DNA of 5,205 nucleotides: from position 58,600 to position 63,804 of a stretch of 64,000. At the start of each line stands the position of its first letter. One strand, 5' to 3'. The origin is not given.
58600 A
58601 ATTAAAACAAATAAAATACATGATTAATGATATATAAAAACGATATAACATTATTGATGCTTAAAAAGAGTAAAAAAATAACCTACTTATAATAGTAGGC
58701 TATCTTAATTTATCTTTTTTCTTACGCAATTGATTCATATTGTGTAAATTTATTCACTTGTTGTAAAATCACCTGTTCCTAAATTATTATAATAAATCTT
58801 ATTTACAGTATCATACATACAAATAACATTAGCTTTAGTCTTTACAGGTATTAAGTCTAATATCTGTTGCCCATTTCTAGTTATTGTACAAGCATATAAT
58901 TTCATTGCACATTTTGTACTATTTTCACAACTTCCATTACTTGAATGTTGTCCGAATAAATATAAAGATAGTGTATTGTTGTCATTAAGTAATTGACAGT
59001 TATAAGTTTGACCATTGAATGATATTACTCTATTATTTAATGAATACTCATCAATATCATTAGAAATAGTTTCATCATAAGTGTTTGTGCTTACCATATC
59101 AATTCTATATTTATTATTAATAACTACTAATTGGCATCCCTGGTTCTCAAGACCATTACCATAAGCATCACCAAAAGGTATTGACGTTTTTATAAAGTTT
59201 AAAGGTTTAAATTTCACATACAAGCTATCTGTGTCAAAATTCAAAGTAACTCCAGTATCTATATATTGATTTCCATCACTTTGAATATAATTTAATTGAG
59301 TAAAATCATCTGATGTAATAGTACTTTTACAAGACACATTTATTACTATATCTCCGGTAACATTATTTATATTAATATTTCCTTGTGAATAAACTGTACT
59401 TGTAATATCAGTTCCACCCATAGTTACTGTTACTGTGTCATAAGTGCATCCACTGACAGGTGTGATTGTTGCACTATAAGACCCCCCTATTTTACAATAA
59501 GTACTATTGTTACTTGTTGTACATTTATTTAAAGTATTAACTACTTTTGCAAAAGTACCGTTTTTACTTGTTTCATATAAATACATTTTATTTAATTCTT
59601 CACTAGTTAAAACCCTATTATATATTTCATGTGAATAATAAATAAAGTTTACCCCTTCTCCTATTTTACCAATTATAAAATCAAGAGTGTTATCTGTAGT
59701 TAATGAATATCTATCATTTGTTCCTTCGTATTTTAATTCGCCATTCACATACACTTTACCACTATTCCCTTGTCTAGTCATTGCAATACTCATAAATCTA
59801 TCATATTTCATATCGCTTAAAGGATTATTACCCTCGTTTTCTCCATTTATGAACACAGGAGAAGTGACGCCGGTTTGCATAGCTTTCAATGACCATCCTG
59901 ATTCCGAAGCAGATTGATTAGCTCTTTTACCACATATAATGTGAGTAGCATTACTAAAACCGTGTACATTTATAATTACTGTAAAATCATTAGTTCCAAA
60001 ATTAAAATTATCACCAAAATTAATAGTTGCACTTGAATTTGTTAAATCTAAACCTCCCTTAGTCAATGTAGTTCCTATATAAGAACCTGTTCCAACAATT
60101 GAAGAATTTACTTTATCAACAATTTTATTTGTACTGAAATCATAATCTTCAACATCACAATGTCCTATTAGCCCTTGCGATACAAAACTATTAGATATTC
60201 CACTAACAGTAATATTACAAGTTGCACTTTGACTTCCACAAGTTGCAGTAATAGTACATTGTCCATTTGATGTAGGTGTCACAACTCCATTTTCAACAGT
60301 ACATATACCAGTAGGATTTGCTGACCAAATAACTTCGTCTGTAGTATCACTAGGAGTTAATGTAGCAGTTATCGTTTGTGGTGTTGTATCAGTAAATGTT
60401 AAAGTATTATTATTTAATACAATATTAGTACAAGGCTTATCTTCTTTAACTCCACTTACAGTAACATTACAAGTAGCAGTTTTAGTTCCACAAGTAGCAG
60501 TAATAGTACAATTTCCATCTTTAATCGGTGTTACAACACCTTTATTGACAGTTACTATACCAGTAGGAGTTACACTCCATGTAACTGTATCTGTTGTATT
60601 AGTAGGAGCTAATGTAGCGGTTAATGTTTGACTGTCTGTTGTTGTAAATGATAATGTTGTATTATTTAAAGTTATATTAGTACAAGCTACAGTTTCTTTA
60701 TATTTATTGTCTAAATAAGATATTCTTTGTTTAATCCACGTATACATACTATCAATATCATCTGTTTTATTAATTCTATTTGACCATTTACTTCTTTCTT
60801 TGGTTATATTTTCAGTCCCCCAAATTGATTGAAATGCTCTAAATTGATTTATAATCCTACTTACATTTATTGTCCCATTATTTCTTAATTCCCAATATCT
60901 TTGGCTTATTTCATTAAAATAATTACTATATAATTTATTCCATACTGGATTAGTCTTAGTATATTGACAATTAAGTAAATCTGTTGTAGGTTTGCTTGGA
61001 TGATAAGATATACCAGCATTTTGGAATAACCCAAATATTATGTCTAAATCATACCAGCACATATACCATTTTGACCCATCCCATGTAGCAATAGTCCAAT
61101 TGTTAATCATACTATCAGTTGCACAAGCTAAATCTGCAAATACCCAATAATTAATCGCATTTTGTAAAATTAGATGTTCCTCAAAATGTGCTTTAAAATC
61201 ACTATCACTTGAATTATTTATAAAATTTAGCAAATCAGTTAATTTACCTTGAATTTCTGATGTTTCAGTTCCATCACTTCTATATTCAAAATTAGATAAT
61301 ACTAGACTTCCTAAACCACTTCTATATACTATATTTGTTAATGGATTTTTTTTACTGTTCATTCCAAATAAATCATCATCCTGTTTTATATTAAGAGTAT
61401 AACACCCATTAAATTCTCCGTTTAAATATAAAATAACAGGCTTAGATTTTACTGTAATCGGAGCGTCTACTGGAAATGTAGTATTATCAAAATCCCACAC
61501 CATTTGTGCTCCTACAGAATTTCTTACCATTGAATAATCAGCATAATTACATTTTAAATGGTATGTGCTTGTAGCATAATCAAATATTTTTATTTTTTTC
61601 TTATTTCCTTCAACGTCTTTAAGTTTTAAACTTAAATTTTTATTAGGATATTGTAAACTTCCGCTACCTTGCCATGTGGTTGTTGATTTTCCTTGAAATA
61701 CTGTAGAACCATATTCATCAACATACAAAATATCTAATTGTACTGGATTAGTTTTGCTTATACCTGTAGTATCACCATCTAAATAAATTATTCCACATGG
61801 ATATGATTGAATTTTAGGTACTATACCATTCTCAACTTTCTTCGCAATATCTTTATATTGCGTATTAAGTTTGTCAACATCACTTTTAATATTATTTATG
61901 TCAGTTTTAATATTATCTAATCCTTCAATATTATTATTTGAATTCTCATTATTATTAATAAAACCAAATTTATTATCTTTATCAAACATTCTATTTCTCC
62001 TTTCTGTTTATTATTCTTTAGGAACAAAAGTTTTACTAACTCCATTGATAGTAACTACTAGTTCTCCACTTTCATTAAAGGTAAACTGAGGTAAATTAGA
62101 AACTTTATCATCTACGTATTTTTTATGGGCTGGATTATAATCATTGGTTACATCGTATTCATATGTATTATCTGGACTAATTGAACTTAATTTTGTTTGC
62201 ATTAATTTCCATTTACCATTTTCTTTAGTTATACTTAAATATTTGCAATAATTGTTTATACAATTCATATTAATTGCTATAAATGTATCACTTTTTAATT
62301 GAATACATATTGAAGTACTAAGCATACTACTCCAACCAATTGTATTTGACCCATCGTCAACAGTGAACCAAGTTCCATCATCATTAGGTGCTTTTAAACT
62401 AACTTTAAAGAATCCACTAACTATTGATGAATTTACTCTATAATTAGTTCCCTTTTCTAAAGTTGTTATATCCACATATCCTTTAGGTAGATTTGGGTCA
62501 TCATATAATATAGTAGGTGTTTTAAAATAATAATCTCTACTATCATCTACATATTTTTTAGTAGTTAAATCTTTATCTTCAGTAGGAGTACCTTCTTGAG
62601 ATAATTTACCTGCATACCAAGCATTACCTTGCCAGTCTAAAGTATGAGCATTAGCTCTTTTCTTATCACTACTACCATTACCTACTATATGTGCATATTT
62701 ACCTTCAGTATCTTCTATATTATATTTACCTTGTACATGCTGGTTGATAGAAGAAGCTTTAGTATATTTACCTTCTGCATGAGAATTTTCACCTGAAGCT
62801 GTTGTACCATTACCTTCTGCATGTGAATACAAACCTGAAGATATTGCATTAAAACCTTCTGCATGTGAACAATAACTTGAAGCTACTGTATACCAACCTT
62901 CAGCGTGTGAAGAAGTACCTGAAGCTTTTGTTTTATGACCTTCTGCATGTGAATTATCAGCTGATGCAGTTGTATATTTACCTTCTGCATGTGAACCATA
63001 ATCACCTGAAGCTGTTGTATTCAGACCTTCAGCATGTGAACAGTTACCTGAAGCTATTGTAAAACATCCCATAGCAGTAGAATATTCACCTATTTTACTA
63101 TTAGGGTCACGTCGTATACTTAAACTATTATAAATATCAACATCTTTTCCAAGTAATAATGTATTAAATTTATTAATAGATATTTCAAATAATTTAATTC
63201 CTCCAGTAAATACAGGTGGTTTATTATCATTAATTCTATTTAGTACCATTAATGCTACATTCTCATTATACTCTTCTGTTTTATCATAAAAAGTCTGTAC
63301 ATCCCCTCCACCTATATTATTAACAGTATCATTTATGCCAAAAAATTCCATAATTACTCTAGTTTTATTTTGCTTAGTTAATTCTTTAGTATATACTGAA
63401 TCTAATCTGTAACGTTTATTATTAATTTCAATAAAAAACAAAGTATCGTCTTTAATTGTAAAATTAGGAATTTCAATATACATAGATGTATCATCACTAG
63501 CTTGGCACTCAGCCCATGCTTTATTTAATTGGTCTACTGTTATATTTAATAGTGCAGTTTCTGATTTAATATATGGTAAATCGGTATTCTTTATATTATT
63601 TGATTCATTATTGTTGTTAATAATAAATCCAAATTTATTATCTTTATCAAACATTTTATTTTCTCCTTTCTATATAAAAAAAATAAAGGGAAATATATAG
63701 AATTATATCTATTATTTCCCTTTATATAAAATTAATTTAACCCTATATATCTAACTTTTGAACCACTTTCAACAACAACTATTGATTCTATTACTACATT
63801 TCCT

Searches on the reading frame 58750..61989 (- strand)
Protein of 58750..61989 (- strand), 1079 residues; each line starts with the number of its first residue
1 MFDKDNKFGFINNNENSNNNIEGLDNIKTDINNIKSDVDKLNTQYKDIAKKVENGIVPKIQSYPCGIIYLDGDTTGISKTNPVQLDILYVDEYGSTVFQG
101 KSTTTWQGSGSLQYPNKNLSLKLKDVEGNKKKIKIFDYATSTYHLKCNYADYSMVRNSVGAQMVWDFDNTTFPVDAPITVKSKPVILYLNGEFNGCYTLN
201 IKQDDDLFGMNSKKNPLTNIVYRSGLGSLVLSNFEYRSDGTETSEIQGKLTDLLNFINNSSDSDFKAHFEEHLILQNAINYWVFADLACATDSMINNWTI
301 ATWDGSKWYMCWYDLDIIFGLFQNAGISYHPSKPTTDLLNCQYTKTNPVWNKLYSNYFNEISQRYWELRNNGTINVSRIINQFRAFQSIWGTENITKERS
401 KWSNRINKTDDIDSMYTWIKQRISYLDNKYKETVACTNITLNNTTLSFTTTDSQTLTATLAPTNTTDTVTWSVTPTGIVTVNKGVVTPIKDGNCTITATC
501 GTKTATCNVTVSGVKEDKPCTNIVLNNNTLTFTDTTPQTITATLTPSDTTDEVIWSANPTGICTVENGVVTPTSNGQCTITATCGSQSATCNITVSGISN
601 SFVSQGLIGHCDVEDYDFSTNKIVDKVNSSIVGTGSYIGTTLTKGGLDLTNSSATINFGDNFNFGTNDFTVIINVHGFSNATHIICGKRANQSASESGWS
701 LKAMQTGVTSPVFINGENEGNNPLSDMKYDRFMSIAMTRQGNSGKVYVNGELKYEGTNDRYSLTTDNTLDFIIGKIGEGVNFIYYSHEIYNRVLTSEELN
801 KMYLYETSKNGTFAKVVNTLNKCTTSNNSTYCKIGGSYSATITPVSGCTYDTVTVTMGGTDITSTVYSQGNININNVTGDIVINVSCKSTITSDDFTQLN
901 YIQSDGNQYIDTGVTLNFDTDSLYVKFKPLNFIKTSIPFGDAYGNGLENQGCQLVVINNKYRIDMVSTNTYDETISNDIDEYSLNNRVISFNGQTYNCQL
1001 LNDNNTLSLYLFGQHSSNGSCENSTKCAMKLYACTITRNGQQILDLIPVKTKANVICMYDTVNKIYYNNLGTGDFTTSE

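Call 14: search_protein_families(library=pfam, proteins=[window:58750-61989:-], max_evalue=0.01)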
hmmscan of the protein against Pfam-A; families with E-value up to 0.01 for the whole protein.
window:58750-61989:- (1079 aa): 6 families
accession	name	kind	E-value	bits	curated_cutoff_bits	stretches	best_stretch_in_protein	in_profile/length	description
PF08757.17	CotH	-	7.2e-21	75.5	23.8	1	107-426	4-322/322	CotH kinase protein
PF13385.13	Laminin_G_3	-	1e-06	29.4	27.6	1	653-799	4-150/151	Concanavalin A-like lectin/glucanases superfamily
PF22359.2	Big-like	-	1e-06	29.3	27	2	562-596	12-47/48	Bacterial Ig-like domain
PF02368.24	Big_2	-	5.7e-05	23.4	22.8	1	436-507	2-77/79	Bacterial Ig-like domain (group 2)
PF22925.3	TS_C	-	0.0012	18.9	27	1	661-778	61-179/202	Trans-sialidase, C-terminal domain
PF21461.3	HL_N-beta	-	0.0014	18.8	27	0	562-585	23-45/57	Hyaluronate lyase, N-terminal beta-sheet domain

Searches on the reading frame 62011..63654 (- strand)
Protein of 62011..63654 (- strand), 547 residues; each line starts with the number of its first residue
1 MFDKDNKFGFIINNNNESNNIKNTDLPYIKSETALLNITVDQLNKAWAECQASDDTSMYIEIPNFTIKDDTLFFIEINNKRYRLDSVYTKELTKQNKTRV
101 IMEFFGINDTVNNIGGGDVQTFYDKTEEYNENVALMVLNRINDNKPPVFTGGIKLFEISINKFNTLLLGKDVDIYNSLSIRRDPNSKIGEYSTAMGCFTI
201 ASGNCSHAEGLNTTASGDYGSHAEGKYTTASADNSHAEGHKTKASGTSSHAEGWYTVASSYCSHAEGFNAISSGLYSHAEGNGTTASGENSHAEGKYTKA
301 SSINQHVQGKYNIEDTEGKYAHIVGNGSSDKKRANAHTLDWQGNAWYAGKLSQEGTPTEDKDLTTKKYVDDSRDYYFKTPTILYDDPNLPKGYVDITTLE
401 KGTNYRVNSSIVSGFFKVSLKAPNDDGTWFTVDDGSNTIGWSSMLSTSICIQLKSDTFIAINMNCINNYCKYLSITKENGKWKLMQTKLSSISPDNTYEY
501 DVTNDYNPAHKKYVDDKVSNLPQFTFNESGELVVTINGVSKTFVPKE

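Call 9: search_dna_similar(query=window:62011-63654:-, collection=phages, mode=protein, max_rows=15)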
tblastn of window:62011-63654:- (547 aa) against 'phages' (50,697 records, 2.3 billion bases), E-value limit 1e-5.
Records with a match: 9; places in all: 22; records where one place covers at least 80% of the query: 0.
Best place of each record, by identity: <60% 9.
By first word of the organism name: Flavobacterium 4; Bacteriophage 2; Verrucomicrobia 2; uncultured 1.
By host as written in the record: Flavobacterium sp. LMO8 4; - 3; Puniceicoccales sp. IMCC8625 2.
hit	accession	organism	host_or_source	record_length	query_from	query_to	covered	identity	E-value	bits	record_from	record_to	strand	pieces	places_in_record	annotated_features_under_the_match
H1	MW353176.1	Flavobacterium phage vB_FspM_immuto_3-5A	Flavobacterium sp. LMO8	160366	189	335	27%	49.7%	8e-26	118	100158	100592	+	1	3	tail spike protein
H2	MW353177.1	Flavobacterium phage vB_FspM_immuto_13-6C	Flavobacterium sp. LMO8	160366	189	335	27%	49.7%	8e-26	118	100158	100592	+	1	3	tail spike protein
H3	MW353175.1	Flavobacterium phage vB_FspM_immuto_2-6A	Flavobacterium sp. LMO8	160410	189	335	27%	49.7%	8e-26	118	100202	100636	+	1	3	tail spike protein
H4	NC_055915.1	Flavobacterium phage vB_FspM_immuto_2-6A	Flavobacterium sp. LMO8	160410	189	335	27%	49.7%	8e-26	118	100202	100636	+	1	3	tail spike protein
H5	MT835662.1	Bacteriophage sp.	human fecal samples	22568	195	352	29%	44.5%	3e-17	92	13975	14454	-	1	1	record has no annotation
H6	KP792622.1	Verrucomicrobia phage P8625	Puniceicoccales sp. IMCC8625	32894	189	300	20%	58.0%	5e-21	103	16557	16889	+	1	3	tail fiber protein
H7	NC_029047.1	Verrucomicrobia phage P8625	Puniceicoccales sp. IMCC8625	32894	189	300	20%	58.0%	5e-21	103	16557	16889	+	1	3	tail fiber protein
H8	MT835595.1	Bacteriophage sp.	human fecal samples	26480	195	355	29%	38.5%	5e-18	94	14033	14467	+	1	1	record has no annotation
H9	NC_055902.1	uncultured phage cr131_1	Rhesus macaque feces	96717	201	330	24%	40.2%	2e-8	64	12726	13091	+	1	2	hypothetical protein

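Call 14: search_protein_families(library=pfam, proteins=[window:62011-63654:-], max_evalue=0.01)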
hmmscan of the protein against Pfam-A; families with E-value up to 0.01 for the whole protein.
window:62011-63654:- (547 aa): 0 families
